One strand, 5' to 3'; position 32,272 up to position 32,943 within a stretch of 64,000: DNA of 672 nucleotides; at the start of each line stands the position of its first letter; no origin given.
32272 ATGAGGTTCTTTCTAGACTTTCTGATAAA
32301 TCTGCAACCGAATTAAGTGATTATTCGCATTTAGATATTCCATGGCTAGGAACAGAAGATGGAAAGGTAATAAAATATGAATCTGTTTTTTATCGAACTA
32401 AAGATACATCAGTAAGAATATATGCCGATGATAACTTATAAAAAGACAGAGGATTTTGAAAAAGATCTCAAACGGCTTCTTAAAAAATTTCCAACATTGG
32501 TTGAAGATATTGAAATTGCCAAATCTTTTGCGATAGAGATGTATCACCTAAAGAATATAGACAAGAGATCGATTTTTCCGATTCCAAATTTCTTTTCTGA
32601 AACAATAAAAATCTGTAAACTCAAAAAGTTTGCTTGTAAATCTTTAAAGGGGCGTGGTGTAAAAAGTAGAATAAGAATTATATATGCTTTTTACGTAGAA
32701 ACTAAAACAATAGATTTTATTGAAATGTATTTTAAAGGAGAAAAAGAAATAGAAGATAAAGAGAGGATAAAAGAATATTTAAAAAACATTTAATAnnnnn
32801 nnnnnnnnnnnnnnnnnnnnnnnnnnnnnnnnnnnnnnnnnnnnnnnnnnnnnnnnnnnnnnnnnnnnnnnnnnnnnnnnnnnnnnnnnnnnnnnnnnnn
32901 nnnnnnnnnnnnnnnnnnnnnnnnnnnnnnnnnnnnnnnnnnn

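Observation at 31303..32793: Candidate PanAT-type toxin-antitoxin module: HTH-Panacea antitoxin with an overlapping RelE/ParE-fold toxin, preceded by a small beta-grasp-like ORF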

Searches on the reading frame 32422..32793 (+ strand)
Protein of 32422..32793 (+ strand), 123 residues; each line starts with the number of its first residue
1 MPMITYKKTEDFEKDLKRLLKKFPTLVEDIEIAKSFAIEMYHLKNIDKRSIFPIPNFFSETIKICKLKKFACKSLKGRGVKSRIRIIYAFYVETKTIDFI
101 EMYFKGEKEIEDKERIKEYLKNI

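Call 4: search_protein_families(library=pfam, proteins=[window:32422-32793:+], max_evalue=1)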
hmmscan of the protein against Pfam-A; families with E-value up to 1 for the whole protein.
window:32422-32793:+ (123 aa): 2 families
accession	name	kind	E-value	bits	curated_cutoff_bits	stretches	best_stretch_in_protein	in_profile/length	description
PF20015.4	VMAP-M12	-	0.039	14.4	27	1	76-122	47-90/136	vWA-MoxR associated protein middle region (VMAP-M) 12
PF06183.18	DinI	-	0.22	12.3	24.2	0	12-51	8-48/63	DinI-like family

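Call 5: search_protein_families(library=ncbifam, proteins=[window:32422-32793:+], max_evalue=1)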
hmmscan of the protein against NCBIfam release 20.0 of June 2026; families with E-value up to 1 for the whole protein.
window:32422-32793:+ (123 aa): 0 families

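Call 6: search_protein_families(library=padloc, proteins=[window:32422-32793:+], max_evalue=1)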
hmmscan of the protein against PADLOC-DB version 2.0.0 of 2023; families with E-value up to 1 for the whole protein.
window:32422-32793:+ (123 aa): 0 families

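Call 7: search_protein_families(library=phrogs, proteins=[window:32422-32793:+], max_evalue=1)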
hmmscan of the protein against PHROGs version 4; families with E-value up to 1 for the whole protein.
window:32422-32793:+ (123 aa): 3 families
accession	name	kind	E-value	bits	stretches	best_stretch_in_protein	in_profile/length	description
phrog_5869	-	unknown function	0.0043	18.2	1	79-114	57-92/110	-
phrog_20102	-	unknown function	0.19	13.1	1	38-76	8-45/67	-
phrog_10129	-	unknown function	0.22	12.5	1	34-54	20-40/54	-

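Call 9: find_homologous_proteins(query=window:32422-32793:+, max_evalue=0.01)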
Query window:32422-32793:+ (123 aa): 524 proteins with E <= 0.01 among 538 candidates; the best 120 are listed.
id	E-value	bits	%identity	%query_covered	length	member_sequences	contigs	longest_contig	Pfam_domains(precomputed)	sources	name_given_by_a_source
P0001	2.4e-62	226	92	96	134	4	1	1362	-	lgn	-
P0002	6.8e-58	212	80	100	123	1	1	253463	-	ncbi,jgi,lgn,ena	ncbi:MAG: hypothetical protein WC884_00170 [Candidatus Paceibacterota bacterium]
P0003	1.2e-57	211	80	100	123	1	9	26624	-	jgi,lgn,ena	-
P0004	3.5e-57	209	79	100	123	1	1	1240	-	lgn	-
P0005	4.7e-57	209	80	100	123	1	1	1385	-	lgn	-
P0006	2.8e-56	207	81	96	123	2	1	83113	-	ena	-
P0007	3.6e-56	206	82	96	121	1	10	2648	-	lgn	-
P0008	4.3e-55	203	77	98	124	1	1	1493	-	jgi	jgi:mRNA-degrading endonuclease RelE of RelBE toxin-antitoxin system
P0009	4.7e-55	203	75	100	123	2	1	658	-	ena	-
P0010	8.6e-55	202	76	100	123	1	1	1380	-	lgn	-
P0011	1.1e-54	201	76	100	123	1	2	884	-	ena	-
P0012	1.7e-54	201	78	100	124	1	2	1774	-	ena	-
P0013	3.9e-54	200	76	100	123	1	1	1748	-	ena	-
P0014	4.7e-54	199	79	96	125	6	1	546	-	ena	-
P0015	9.7e-54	198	74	100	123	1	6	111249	-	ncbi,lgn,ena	-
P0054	1.2e-49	185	74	98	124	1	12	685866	-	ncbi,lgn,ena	ncbi:MAG: hypothetical protein AAB334_00285 [Patescibacteria group bacterium]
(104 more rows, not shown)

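Call 12: search_solved_structures(query=A1, max_evalue=10, show_alignments=3)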
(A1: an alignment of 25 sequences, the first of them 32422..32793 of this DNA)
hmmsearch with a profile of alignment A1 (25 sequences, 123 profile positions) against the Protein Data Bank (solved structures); distinct sequences matched with E-value up to 10: 9.
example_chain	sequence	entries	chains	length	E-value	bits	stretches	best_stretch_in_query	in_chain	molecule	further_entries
1by0_A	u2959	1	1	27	0.19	15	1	7-29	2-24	PROTEIN (HEPATITIS DELTA ANTIGEN)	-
5ja9_C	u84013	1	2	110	0.27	14.5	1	74-118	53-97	Toxin HigB-2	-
5ja8_A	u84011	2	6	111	0.27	14.4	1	74-118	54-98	Toxin HigB-2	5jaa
1a92_A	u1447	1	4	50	0.28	14.4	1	7-29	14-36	DELTA ANTIGEN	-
8a0x_C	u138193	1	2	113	0.28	14.4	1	74-118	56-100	Toxin HigB-2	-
9tv9_C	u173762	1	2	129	0.37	14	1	74-118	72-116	Toxin HigB-2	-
9sdp_BB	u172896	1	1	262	0.38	14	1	11-52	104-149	Small ribosomal subunit protein eS1z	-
5mje_A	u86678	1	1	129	0.38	14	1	74-118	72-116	Cytotoxic translational repressor of toxin-antitoxin stability system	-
38ky_A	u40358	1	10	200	0.78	13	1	77-122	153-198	peroxidoxin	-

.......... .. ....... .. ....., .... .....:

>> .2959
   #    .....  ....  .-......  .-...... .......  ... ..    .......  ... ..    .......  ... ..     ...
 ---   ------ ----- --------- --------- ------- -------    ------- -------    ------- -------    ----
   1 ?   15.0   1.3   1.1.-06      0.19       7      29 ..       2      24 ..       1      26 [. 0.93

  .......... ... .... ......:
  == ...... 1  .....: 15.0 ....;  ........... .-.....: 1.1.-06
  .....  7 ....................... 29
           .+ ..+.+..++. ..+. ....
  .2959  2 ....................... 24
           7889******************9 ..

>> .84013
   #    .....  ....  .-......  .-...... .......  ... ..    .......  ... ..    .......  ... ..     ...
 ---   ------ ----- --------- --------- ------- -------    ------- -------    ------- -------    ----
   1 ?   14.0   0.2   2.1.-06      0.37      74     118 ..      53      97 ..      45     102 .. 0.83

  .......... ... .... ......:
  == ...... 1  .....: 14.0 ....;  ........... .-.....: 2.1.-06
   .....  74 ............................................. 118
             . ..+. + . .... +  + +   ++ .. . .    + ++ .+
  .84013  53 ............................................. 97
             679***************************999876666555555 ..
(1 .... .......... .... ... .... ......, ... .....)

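Call 14: find_encoding_contigs(protein=P0054, flank=6000, max_places=3)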
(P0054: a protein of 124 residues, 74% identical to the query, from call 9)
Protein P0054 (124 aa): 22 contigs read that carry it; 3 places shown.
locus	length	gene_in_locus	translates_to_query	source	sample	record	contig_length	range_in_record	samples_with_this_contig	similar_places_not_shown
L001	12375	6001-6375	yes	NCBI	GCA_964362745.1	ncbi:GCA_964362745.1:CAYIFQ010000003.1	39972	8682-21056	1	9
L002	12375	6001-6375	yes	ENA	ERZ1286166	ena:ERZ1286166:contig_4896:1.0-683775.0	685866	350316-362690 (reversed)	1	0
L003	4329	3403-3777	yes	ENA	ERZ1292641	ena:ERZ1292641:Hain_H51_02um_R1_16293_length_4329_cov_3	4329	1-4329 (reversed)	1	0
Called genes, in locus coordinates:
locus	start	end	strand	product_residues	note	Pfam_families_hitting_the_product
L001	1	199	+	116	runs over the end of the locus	PF01196:Ribosomal_L17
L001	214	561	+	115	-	PF00572:Ribosomal_L13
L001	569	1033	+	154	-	PF00380:Ribosomal_S9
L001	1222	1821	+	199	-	PF01025:GrpE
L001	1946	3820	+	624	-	PF00012:HSP70, PF06723:MreB_Mbl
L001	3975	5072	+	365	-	PF00226:DnaJ, PF01556:DnaJ_C, PF00684:DnaJ_CXXCXGXG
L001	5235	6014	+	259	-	PF01381:HTH_3, PF12844:HTH_19, PF13274:SocA_Panacea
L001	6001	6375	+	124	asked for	-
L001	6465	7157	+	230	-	PF01553:Acyltransferase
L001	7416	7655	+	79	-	-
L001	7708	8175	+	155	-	-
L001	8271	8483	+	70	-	-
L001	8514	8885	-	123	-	-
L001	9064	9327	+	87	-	-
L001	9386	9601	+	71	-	-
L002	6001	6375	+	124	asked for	-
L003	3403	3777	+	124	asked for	-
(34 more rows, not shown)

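Call 15: predict_structure(alignment_id=A1)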
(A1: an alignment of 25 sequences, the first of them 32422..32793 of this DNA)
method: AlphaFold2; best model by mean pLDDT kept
length: 123 residues; sequences in the alignment: 25
mean_pLDDT: 41.5   pTM: 0.30
mean pLDDT of the five models: 41.5, 41.0, 40.6, 39.1, 38.7
residues with pLDDT >= 90: 0; 70-90: 0; 50-70: 24; < 50: 99
segments of 3 or more residues with pLDDT < 50: 1-8, 35-123
pLDDT, mean of each block of 10 residues (from residue 1): 37 55 55 47 42 40 43 36 39 39 30 37 34
secondary structure, 60 per line:
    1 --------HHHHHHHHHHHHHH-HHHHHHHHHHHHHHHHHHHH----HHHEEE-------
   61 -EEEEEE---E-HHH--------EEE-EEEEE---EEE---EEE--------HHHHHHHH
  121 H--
elements in order: H9-22 H24-43 E51-53 E62-67 E84-86 E88-92 E96-98 E102-104 H113-121

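Call 20: find_related_loci(query=A1, collection=genome_contigs, flank=5000)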
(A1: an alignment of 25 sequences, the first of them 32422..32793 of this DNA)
Query A1 (123 aa) in genome_contigs; peptide patterns used: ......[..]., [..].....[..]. (x = any residue, [..] = any of these).
599 stretches matched a pattern (row limit reached: there are more); 264 encode a relative of the query (tblastn E <= 1e-3); the best 80 are kept; 80 distinct loci.
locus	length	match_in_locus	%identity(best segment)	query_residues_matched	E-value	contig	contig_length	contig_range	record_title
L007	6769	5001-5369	74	1-123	8e-59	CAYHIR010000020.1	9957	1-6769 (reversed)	MAG TPA_asm: uncultured Candidatus Saccharibacteria bacterium isolate ERP119705_co13_437 genome assembly, contig: NODE_8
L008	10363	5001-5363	74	1-121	3e-55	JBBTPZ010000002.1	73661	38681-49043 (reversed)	MAG: Patescibacteria group bacterium isolate H52-bin030_1 H52_bin030_1_000000000002, whole genome shotgun sequence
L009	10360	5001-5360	69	1-120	1e-53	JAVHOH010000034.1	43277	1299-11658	MAG: Candidatus Paceibacterota bacterium isolate WB02no19_35_22 NODE_211_length_43277_cov_13.895308, whole genome shotgu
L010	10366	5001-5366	72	1-122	2e-53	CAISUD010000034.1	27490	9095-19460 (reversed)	uncultured bacterium isolate AlinenLipids_bin-8925 genome assembly, contig: bin-8925:34/64, whole genome shotgun sequenc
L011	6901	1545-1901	67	4-122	3e-51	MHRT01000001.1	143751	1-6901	MAG: Candidatus Taylorbacteria bacterium RIFCSPHIGHO2_12_FULL_45_16 rifcsphigho2_12_scaffold_125, whole genome shotgun s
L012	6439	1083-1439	68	4-122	2e-51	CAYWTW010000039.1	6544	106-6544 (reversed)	MAG TPA_asm: uncultured Candidatus Saccharibacteria bacterium isolate SRP329715_co1_14 genome assembly, contig: NODE_181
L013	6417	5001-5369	65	1-123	6e-51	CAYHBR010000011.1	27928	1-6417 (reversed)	MAG TPA_asm: uncultured Candidatus Saccharibacteria bacterium isolate ERP119702_co2_74 genome assembly, contig: NODE_776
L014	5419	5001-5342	71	9-122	9e-51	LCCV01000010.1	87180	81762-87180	MAG: Parcubacteria group bacterium GW2011_GWA2_42_14 UV01_C0010, whole genome shotgun sequence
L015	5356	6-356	68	6-122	2e-50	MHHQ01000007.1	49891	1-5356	MAG: Candidatus Andersenbacteria bacterium RIFCSPHIGHO2_02_FULL_46_16 rifcsphigho2_02_scaffold_1931, whole genome shotgu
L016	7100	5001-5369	66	1-123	8e-50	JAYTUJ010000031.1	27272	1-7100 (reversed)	MAG: bacterium isolate GFS_5522 GFS_5522_30, whole genome shotgun sequence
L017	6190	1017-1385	66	1-123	7e-50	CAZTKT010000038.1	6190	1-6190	MAG TPA_asm: uncultured Candidatus Saccharibacteria bacterium isolate binchicken_co264_14 genome assembly, contig: NODE_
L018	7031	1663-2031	65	1-123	8e-50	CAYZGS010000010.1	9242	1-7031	MAG TPA_asm: uncultured Candidatus Saccharibacteria bacterium isolate SRP062349_co1_62 genome assembly, contig: NODE_176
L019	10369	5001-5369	64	1-122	2e-49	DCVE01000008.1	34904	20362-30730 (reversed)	MAG TPA_asm: Patescibacteria group bacterium UBA2196 UBA2196_contig_24813, whole genome shotgun sequence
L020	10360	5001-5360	68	4-123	6e-49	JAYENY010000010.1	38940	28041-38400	MAG: Patescibacteria group bacterium isolate MAG043 MAG043_10, whole genome shotgun sequence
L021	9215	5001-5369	67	1-123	6e-49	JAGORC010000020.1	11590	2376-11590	MAG: Candidatus Paceibacterota bacterium isolate Gw_Eff_bin_237 Gw_Eff_13918_length_11590_cov_9.584664, whole genome sho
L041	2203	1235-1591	71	4-122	2e-44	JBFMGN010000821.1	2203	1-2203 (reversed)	MAG: Spirochaetota bacterium isolate MAG298 MAG298_821, whole genome shotgun sequence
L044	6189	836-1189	62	4-121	6e-44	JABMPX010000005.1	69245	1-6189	MAG: Parcubacteria group bacterium isolate bin.79 k141_1415011, whole genome shotgun sequence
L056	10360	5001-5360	57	4-122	4e-41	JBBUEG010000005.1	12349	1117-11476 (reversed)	MAG: Patescibacteria group bacterium isolate H52-bin073_1 H52_bin073_1_000000000005, whole genome shotgun sequence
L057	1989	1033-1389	58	4-122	2e-41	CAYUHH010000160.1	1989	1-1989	MAG TPA_asm: uncultured Pseudomonadota bacterium isolate binchicken_co181_180 genome assembly, contig: NODE_148690_lengt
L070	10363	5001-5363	51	4-121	9e-39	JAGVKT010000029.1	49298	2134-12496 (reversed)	MAG: Gammaproteobacteria bacterium isolate SW_10 c_000000077544, whole genome shotgun sequence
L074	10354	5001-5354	55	4-121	4e-38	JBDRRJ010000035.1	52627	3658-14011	MAG: Pseudomonadota bacterium isolate MEGAHIT-group-2.91 k141_709134, whole genome shotgun sequence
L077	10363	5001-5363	55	4-120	6e-37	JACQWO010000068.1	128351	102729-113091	MAG: Desulfobacterales bacterium isolate NC_groundwater_1491_Pr4_B-0.1um_43_5 SR1-18-B1_scaffold_314450, whole genome sh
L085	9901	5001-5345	51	5-119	1e-35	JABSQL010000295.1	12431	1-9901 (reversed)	MAG: Candidatus Margulisiibacteriota bacterium isolate DT_59 DT-Margulisbacteria-1_scaffold_295, whole genome shotgun se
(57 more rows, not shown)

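Call 22: search_protein_representatives(alignment_id=A1)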
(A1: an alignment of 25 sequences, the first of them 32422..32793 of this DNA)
Query: 25 sequences, 123 profile positions. Proteins with E-value up to 0.001 (for the whole library): 617; up to 1e-10: 298; up to 1e-30: 21. The best 150 are listed.
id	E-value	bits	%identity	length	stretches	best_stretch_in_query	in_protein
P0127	1.3e-50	186.7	-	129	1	3-122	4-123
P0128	8.5e-49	180.8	-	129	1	3-121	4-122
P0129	2.1e-47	176.3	-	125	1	3-122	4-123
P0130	3.2e-44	166.0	-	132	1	4-122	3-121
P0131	1.0e-41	158.0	-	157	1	5-121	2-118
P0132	1.0e-40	154.7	-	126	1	1-98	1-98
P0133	1.5e-39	150.9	-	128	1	2-121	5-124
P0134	3.1e-38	146.7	-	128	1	3-122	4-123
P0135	3.6e-38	146.5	-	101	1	29-121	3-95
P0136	2.4e-36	140.6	-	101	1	30-122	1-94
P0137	6.0e-35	136.1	-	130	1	4-121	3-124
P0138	7.9e-35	135.7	-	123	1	3-121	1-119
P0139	8.4e-35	135.6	-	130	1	2-122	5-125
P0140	1.1e-33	132.0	-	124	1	7-121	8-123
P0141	1.5e-33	131.6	-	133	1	8-117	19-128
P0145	2.3e-32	127.8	-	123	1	3-122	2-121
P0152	3.7e-30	120.7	-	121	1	5-122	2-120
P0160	1.2e-28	115.7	-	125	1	5-121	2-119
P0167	1.6e-26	108.9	-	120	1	1-122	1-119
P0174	1.2e-24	102.8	-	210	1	40-121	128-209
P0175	1.7e-24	102.3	-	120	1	3-122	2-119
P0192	4.6e-22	94.5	-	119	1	1-120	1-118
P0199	4.0e-21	91.5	-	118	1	6-118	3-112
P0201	4.6e-21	91.3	-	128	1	10-118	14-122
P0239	1.8e-17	79.7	-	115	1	6-120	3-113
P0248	3.3e-17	78.8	-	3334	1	8-122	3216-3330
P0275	5.9e-16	74.8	-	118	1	7-122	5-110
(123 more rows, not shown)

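Call 24: search_protein_families(library=pfam, alignment_id=A2, max_evalue=0.01)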
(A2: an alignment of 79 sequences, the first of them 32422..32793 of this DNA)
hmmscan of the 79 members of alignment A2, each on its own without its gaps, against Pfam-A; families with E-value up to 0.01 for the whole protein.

A. member 1, window:32422-32793:+ (123 aa): 0 families

B. families by the number of members that match (of 79 scanned): 6 families
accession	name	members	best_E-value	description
PF14275.11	DUF4362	1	0.00048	Domain of unknown function (DUF4362)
PF09403.15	FadA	1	0.0017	Adhesion protein FadA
PF05016.21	ParE_toxin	1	0.0025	ParE toxin of type II toxin-antitoxin system, parDE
PF06296.18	RelE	1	0.0065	RelE toxin of RelE / RelB toxin-antitoxin system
PF14131.11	DUF4298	1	0.0082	Domain of unknown function (DUF4298)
PF04851.21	ResIII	1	0.0082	Type III restriction enzyme, res subunit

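Call 25: search_solved_structures(query=A2, max_evalue=1, show_alignments=3)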
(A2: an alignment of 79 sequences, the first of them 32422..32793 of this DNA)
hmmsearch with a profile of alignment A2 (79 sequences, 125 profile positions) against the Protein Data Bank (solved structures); distinct sequences matched with E-value up to 1: 12.
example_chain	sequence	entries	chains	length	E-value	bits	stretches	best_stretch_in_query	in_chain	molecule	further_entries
5ja9_C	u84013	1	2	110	0.00038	23.5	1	76-117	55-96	Toxin HigB-2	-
5ja8_A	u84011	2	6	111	0.00039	23.5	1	76-117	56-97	Toxin HigB-2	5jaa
8a0x_C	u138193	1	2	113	0.0004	23.4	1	76-117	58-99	Toxin HigB-2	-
9tv9_C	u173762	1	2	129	0.00052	23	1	76-117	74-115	Toxin HigB-2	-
5mje_A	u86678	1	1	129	0.00053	23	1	76-117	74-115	Cytotoxic translational repressor of toxin-antitoxin stability system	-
8ybc_A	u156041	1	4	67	0.13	15.3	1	12-59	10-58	Golgi membrane protein 1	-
1a92_A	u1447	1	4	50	0.13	15.3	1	7-29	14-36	DELTA ANTIGEN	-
7ecv_I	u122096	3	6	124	0.18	14.9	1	30-73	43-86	AcrIF14 | AcrF14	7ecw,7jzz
7du0_A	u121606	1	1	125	0.2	14.7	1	29-73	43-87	AcrIF14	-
8hmg_A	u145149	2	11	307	0.21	14.6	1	10-77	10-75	E3 ubiquitin-protein ligase RGLG2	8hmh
1by0_A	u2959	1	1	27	0.22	14.6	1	7-29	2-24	PROTEIN (HEPATITIS DELTA ANTIGEN)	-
1zu4_A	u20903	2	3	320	0.38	13.8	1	7-60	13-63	ftsY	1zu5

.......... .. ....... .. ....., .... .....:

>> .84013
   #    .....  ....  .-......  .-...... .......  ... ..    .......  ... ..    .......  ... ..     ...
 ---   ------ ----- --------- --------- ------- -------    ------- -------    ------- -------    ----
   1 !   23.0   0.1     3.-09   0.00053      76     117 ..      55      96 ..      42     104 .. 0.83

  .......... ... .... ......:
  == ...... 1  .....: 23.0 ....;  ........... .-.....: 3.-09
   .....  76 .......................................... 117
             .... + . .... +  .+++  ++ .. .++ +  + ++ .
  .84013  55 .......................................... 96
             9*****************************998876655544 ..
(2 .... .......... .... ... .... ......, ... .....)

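Call 31: predict_structure(alignment_id=A2)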
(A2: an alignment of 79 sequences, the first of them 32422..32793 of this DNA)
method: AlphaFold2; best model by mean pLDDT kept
length: 123 residues; sequences in the alignment: 79
mean_pLDDT: 97.0   pTM: 0.89
mean pLDDT of the five models: 97.0, 97.0, 96.6, 96.6, 96.6
residues with pLDDT >= 90: 121; 70-90: 1; 50-70: 1; < 50: 0
segments of 3 or more residues with pLDDT < 50: none
pLDDT, mean of each block of 10 residues (from residue 1): 93 99 98 98 97 96 98 96 98 98 97 98 95
secondary structure, 60 per line:
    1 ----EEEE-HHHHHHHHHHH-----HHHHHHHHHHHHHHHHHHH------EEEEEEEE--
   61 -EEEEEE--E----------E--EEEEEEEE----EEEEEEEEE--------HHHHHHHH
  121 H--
elements in order: E5-8 H10-20 H26-44 E51-58 E62-67 E84-91 E96-104 H113-121
